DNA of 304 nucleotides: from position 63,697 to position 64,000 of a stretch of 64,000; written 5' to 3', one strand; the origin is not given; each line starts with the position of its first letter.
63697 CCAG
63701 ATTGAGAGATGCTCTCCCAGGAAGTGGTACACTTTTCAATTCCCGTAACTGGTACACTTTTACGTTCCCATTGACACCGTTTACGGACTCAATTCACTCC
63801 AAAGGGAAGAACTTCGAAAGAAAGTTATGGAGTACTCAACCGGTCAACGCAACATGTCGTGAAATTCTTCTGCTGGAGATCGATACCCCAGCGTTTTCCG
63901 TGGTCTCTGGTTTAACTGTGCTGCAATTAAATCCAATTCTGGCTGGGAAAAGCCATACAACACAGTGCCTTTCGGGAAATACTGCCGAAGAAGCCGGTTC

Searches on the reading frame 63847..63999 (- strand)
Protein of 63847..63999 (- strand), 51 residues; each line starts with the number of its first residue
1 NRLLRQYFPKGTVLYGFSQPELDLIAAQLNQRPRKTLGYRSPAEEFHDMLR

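Call 96: search_protein_families(library=ncbifam, proteins=[window:63847-63999:-], max_evalue=0.01)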
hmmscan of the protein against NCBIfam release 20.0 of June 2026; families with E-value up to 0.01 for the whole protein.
seq(51 aa): 1 family
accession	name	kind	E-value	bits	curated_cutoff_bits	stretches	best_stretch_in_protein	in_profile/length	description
NF033563.0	transpos_IS30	equivalog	3e-09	37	80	1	1-35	233-267/267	IS30 family transposase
